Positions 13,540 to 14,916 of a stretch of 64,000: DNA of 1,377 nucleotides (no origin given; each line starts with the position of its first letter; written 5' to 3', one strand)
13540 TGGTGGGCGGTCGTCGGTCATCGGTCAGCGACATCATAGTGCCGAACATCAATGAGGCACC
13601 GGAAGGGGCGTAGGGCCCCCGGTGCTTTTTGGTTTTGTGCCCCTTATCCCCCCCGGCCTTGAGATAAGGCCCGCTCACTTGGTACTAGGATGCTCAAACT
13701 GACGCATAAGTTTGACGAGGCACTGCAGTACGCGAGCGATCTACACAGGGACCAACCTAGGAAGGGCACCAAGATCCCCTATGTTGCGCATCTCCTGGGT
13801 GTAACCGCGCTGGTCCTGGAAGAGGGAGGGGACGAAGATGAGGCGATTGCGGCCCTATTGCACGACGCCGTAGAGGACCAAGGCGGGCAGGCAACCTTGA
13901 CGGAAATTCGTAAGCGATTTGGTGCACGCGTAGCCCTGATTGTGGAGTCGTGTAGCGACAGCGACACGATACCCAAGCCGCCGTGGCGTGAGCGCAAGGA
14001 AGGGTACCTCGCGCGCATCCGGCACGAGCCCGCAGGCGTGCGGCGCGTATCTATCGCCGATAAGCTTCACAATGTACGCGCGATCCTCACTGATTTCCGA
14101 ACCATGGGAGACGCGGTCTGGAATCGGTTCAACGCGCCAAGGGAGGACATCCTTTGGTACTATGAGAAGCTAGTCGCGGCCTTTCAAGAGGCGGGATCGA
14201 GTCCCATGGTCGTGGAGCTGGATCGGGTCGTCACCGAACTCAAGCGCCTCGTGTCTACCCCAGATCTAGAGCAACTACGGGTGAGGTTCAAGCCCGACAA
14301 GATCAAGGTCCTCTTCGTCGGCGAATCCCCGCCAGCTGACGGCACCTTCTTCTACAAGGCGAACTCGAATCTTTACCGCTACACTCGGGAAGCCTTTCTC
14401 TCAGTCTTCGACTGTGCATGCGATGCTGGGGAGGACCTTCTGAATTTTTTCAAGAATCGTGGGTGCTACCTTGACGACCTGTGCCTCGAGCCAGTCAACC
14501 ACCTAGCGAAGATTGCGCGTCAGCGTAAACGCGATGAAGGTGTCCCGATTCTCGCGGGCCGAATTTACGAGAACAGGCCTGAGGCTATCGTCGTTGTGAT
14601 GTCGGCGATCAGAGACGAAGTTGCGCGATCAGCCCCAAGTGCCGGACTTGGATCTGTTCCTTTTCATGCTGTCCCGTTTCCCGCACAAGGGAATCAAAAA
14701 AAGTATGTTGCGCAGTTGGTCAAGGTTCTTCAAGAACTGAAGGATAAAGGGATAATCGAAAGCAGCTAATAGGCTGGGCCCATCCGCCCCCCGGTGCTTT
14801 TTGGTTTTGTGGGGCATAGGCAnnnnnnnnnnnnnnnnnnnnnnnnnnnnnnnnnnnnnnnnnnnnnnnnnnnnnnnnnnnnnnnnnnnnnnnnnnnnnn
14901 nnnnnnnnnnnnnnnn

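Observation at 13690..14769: Intact gene fusing a SpoT/RelA-type HD (alarmone-hydrolase-like) domain to a MUG/TDG-like UDG-fold domain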

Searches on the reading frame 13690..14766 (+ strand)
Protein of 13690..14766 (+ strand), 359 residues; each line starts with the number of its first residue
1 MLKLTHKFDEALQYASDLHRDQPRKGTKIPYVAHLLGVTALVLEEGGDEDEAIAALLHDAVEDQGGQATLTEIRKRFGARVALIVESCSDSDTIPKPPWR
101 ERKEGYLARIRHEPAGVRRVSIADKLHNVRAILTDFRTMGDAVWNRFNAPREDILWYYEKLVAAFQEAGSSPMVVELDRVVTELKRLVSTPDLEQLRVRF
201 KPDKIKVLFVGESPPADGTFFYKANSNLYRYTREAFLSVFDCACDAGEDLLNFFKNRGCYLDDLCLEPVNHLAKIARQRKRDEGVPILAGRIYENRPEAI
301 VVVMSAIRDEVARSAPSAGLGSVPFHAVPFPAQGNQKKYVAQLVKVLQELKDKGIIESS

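Call 4: search_protein_families(library=pfam, proteins=[window:13690-14766:+], max_evalue=1)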
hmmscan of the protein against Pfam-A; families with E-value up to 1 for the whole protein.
window:13690-14766:+ (359 aa): 3 families
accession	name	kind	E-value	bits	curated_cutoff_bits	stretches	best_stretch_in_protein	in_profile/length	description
PF13328.12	HD_4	-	1.2e-24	87.2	27.2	1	11-154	1-155/156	HD domain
PF01966.28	HD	-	8.3e-05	23.3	22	1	32-128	2-115/116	HD domain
PF03167.25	UDG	-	0.037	14.5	24.3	1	202-306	5-93/141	Uracil DNA glycosylase superfamily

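Call 5: search_protein_families(library=ncbifam, proteins=[window:13690-14766:+], max_evalue=1)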
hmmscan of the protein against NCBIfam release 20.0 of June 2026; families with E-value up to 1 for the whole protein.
window:13690-14766:+ (359 aa): 2 families
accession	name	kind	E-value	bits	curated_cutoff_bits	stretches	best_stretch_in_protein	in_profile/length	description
TIGR00691.1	spoT_relA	subfamily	3.6e-15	55.3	499.2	1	11-132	1-122/687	RelA/SpoT family protein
NF008303.0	PRK11092.1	equivalog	1.1e-09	37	947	1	8-131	23-146/702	bifunctional GTP diphosphokinase/guanosine-3',5'-bis pyrophosphate 3'-pyrophosphohydrolase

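Call 6: search_solved_structures(query=window:13690-14766:+, max_evalue=10, show_alignments=3)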
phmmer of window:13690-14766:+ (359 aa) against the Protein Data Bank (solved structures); distinct sequences matched with E-value up to 10: 21.
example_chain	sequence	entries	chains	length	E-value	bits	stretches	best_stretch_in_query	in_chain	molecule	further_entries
7qoe_A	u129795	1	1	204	4.4e-56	193.6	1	3-184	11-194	HDc domain-containing protein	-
7qoc_A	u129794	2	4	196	2.3e-26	95.9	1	4-182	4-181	Guanosine polyphosphate pyrophosphohydrolases/synthetases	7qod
4yf1_A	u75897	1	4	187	9.3e-18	67.6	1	6-173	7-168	Lmo0812 protein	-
3nr1_A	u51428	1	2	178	5.5e-17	65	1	10-132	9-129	HD domain-containing protein 3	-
5vxa_A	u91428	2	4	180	4e-16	62.2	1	10-132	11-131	Guanosine-3',5'-bis(diphosphate) 3'-pyrophosphohydrolase MESH1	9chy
3nqw_A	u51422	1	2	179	6.8e-14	54.9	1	6-135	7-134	CG11900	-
8fr8_I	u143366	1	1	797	7.2e-09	38.4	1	10-132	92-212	GTP pyrophosphokinase RelA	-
5xnx_A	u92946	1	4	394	7.6e-09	38.3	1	11-132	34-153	Bifunctional (p)ppGpp synthase/hydrolase RelA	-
8acu_A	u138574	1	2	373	8.9e-09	38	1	9-132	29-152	GTP pyrophosphokinase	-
6yxa_A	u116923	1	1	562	1.9e-08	37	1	9-132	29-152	GTP pyrophosphokinase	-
6s2t_A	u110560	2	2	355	4.2e-08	35.8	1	7-132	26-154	(P)ppGpp synthetase I, SpoT/RelA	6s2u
7ohg_A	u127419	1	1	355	4.2e-08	35.8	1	7-132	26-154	Guanosine-3',5'-bis(Diphosphate) 3'-pyrophosphohydrolase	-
6s2v_A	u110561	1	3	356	4.2e-08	35.8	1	7-132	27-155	(P)ppGpp synthetase I, SpoT/RelA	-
6yvc_A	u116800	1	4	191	1.7e-06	30.6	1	4-130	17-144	Bifunctional (P)ppGpp synthetase/guanosine-3',5'-bis(Diphosphate) 3'-pyrophosphohydrolase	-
6z3n_AAA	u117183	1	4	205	4.2e-06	29.3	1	5-130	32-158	Hydrolase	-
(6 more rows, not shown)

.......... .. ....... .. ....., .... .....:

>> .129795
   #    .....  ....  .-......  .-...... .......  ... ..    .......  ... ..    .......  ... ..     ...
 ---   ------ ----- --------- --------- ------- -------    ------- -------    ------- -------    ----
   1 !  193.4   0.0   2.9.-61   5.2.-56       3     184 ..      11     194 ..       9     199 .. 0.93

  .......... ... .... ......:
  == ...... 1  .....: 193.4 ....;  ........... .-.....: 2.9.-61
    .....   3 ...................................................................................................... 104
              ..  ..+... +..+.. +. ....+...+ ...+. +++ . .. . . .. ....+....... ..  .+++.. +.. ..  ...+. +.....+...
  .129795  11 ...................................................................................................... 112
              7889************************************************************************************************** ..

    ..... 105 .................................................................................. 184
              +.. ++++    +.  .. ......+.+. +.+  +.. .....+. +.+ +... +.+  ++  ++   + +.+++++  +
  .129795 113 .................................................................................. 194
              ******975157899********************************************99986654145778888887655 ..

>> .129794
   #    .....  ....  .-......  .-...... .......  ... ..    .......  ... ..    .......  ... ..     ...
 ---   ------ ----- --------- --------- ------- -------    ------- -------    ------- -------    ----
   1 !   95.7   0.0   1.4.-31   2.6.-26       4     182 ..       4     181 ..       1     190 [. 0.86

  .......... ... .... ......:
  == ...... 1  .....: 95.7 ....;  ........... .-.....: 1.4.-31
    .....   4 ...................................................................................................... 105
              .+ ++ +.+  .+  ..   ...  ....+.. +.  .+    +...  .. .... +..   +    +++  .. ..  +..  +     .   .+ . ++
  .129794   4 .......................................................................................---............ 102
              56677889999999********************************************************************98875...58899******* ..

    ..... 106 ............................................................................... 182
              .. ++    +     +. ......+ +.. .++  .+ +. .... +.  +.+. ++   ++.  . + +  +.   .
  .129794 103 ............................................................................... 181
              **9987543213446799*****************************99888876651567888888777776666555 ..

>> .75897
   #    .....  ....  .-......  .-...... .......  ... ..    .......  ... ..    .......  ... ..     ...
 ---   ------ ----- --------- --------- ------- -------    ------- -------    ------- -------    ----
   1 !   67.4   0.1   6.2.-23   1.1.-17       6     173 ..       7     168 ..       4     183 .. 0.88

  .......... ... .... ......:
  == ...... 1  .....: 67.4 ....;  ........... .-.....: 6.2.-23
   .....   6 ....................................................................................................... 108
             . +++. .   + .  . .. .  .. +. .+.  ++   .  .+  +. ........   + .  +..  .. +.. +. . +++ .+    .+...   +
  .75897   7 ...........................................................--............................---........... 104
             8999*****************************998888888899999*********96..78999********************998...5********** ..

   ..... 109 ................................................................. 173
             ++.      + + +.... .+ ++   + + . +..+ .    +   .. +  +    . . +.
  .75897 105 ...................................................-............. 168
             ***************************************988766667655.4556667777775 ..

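Call 7: find_homologous_proteins(query=window:13690-14766:+, max_evalue=0.001)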
Query window:13690-14766:+ (359 aa): 6316 proteins with E <= 0.001 among 8000 candidates; the best 120 are listed.
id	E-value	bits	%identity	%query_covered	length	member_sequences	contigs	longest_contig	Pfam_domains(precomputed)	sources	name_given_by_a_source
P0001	1.3e-238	809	100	100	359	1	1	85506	PF13328.13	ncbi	-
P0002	7.8e-174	596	74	99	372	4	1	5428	PF13328.13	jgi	-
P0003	3.6e-162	557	71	99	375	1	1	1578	PF13328.13,PF01966.29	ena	-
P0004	2.3e-109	384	58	50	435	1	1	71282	PF13328.13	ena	-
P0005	3.5e-107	377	58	52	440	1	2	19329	PF13328.13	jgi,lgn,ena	-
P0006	3.6e-107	377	57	50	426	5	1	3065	PF13328.13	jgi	jgi:(p)ppGpp synthase/HD superfamily hydrolase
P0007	1.5e-92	328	56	51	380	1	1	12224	PF13328.13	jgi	jgi:(p)ppGpp synthase/HD superfamily hydrolase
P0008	2.4e-87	311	76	52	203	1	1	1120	PF13328.13,PF01966.29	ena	-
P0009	6.0e-80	287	71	52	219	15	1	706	PF13328.13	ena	-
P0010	1.8e-79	285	70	52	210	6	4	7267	PF13328.13,PF01966.29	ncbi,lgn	ncbi:MAG: HD domain-containing protein [Candidatus Methylomirabilales bacterium]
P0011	3.4e-79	284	67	53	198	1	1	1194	PF13328.13,PF01966.29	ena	-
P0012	8.0e-79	283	67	54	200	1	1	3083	PF13328.13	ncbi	-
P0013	1.2e-78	283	70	52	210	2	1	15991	PF13328.13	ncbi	-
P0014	1.8e-78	282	69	52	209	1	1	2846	PF13328.13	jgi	-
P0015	2.0e-78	282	69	52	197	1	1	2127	PF13328.13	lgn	-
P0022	2.5e-77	278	69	52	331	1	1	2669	PF13328.13,PF01966.29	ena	-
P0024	6.2e-77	277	67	52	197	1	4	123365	PF13328.13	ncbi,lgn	ncbi:MAG: HD domain-containing protein [Candidatus Methylomirabilales bacterium]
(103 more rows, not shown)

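Call 14: find_encoding_contigs(protein=P0001, flank=10000, max_places=3)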
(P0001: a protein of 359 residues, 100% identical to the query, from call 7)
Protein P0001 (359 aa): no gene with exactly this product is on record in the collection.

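Call 15: find_encoding_contigs(protein=P0002, flank=10000, max_places=3)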
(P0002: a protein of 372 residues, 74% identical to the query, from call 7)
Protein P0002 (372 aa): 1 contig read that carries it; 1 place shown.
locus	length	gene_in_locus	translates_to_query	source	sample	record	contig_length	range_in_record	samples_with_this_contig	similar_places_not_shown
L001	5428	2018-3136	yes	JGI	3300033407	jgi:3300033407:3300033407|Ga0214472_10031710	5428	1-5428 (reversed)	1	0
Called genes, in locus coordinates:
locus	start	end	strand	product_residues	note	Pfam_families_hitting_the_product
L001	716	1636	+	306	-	PF13391:HNH_2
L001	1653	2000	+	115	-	PF12643:MazG-like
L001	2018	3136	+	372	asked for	PF13328:HD_4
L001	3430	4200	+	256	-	PF20582:UPF0758_N, PF04002:RadC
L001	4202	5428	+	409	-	?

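Call 26: search_protein_families(library=padloc, proteins=[window:13690-14766:+], max_evalue=1)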
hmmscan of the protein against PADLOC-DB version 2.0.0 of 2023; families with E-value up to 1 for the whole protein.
window:13690-14766:+ (359 aa): 0 families

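Call 27: search_protein_families(library=phrogs, proteins=[window:13690-14766:+], max_evalue=0.1)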
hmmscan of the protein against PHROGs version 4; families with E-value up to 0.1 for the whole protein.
window:13690-14766:+ (359 aa): 5 families
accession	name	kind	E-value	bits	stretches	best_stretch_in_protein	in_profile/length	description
phrog_990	-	other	2.8e-22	80.5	1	3-138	150-275/374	metal-dependent phosphohydrolase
phrog_32047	-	other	0.00023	21.5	1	15-90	33-107/301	phosphohydrolase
phrog_30929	-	unknown function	0.0004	20.4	1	10-81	240-308/413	-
phrog_15275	-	unknown function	0.0022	18.7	1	10-130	32-149/223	-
phrog_11143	-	unknown function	0.031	14.3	1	304-356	81-134/357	-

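Call 52: list_cluster_members(proteins=[P0001, P0002, P0003, P0121, P0122, P0302, P0245])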
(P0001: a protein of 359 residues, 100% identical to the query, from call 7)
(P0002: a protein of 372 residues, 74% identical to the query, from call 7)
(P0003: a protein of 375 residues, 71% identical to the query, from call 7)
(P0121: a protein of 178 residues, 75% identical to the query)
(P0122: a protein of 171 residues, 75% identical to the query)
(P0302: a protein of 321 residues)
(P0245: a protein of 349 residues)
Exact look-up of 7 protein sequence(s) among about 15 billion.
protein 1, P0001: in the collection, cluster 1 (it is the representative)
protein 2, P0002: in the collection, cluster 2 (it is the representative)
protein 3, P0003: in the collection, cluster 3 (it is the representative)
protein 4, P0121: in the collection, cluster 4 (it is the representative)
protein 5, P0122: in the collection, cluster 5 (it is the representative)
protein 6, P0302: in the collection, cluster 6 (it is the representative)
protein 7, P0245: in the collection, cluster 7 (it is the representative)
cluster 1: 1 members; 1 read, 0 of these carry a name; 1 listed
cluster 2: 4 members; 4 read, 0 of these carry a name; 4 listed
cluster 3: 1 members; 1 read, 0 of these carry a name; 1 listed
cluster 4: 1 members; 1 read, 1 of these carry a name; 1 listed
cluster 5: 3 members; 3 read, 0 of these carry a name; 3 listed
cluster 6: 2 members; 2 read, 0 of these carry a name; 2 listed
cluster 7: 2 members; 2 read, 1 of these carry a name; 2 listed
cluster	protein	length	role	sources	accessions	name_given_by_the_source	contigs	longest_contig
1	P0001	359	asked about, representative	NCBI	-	-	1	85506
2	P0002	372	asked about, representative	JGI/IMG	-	-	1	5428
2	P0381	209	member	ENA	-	-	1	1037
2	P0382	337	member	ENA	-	-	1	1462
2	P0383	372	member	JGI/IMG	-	-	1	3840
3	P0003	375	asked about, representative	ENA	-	-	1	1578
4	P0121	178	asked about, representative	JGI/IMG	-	hypothetical protein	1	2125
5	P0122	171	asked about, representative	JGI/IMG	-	-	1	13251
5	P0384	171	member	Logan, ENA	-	-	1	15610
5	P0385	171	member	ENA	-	-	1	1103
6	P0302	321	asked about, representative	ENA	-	-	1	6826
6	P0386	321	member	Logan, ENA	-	-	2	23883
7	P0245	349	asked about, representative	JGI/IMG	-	hypothetical protein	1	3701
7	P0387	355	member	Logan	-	-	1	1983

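Call 56: find_encoding_contigs(protein=P0386, flank=8000, max_places=2)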
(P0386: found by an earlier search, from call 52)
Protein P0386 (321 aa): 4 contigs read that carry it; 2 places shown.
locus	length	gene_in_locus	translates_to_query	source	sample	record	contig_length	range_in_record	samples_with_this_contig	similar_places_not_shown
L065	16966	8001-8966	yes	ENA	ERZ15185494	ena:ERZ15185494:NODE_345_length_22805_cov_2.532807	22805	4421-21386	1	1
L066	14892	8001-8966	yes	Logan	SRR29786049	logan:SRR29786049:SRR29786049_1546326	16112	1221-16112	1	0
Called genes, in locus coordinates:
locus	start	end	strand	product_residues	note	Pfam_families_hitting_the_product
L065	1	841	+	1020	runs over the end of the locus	PF04465:DUF499, PF13287:Fn3_assoc, PF13290:CHB_HEX_C_1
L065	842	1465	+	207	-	PF12635:DUF3780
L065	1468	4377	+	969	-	PF06634:DUF1156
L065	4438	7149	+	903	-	PF13091:PLDc_2, PF00176:SNF2-rel_dom, PF00270:DEAD (weak), PF04851:ResIII, PF00271:Helicase_C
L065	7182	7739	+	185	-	PF13472:Lipase_GDSL_2 (weak)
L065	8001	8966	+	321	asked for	PF06094:GGACT, PF13772:AIG2_2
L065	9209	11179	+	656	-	PF03235:GmrSD_N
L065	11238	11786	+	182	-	-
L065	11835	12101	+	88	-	PF02805:Ada_Zn_binding (weak)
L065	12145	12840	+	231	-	PF26468:GIY_YIG_3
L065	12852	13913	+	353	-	PF24698:DUF7662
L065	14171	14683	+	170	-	PF12728:HTH_17 (weak), PF24698:DUF7662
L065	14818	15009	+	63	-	-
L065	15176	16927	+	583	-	PF21818:DUF6884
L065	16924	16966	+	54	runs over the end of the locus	-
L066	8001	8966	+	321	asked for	PF06094:GGACT, PF13772:AIG2_2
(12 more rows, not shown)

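Call 59: search_protein_families(library=pfam, alignment_id=A3, max_evalue=0.00001)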
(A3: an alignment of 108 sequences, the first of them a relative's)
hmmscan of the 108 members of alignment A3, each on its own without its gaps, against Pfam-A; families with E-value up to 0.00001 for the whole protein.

A. member 1, L001:1602-1997:+ (132 aa): 1 family
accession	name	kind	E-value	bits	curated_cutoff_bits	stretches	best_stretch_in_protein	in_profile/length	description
PF12643.12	MazG-like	-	1.5e-07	32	27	1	49-125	2-76/85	MazG-like family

B. families by the number of members that match (of 108 scanned): 96 families (the first 25 are shown)
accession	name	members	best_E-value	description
PF00091.31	Tubulin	9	3.1e-30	Tubulin/FtsZ family, GTPase domain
PF00464.25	SHMT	3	7.9e-167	Serine hydroxymethyltransferase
PF00155.27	Aminotran_1_2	3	2.3e-11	Aminotransferase class I and II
PF00724.26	Oxidored_FMN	2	1.8e-66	NADH:flavin oxidoreductase / NADH oxidase family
PF02769.27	AIRS_C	2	6.5e-64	AIR synthase related protein, C-terminal domain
PF02129.25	Peptidase_S15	2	7.9e-58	X-Pro dipeptidyl-peptidase (S15 family)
PF00586.29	AIRS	2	1.5e-49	AIR synthase related protein, N-terminal domain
PF04002.20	RadC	2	1.8e-36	RadC-like JAB domain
PF20582.4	UPF0758_N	2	7.3e-28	UPF0758 N-terminal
PF08530.16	PepX_C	2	4.1e-26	X-Pro dipeptidyl-peptidase C-terminal non-catalytic domain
PF07992.20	Pyr_redox_2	2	3.5e-15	Pyridine nucleotide-disulphide oxidoreductase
PF03486.20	HI0933_like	2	9.3e-10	HI0933-like protein Rossmann domain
PF13450.12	NAD_binding_8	2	1.3e-08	NAD(P)-binding Rossmann-like domain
PF00070.33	Pyr_redox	2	6.3e-07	Pyridine nucleotide-disulphide oxidoreductase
PF12831.13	FAD_oxidored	2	8.1e-07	FAD dependent oxidoreductase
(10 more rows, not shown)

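Call 60: search_protein_families(library=padloc, alignment_id=A3, max_evalue=0.00001)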
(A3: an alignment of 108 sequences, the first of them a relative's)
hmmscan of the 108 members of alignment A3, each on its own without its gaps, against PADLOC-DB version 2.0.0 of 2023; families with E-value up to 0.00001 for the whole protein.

A. member 1, L001:1602-1997:+ (132 aa): 0 families

B. families by the number of members that match (of 108 scanned): 82 families (the first 25 are shown)
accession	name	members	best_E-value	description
PDLC04102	HerA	1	2.5e-78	-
PDLC04106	HerA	1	1.5e-72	-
PDLC00117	GajB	1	6.3e-72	UrvD helicase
PDLC00132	GajB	1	2e-70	UrvD helicase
PDLC03802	RTasHel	1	6.1e-67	DRT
PDLC00114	GajB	1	5.2e-66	UrvD helicase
PDLC04098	HerA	1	2.6e-65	-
PDLC04105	HerA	1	4.2e-54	-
PDLC00127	GajB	1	1.9e-48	UrvD helicase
PDLC02188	HerA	1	6.7e-47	-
PDLC00103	GajB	1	1.4e-45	UrvD helicase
PDLC00130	GajB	1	2.8e-44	UrvD helicase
PDLC00107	GajB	1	6.5e-44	UrvD helicase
PDLC00123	GajB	1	3e-42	UrvD helicase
PDLC00121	GajB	1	1.4e-41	UrvD helicase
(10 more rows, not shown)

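Call 78: find_encoding_contigs(protein=P0013, flank=5000, max_places=2)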
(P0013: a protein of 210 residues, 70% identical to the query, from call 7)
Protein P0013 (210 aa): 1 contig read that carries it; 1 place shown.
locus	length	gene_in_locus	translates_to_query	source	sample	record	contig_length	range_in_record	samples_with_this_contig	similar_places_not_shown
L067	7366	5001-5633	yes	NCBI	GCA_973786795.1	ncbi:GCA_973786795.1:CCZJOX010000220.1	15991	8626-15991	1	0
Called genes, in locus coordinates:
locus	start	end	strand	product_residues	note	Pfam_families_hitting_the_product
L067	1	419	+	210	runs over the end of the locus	-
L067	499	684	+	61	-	-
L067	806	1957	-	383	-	PF13185:GAF_2, PF01590:GAF, PF13492:GAF_3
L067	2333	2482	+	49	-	-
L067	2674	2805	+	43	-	-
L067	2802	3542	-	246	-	-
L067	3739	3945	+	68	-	PF24113:DUF7387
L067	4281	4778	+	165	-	PF00383:dCMP_cyt_deam_1, PF14437:MafB19-deam, PF14439:Bd3614-deam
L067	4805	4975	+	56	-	PF12760:Zn_ribbon_IS1595 (faint)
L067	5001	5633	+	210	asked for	PF13328:HD_4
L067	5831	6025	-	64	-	-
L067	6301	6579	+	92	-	PF01165:Ribosomal_S21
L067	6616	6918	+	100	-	PF00076:RRM_1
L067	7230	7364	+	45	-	?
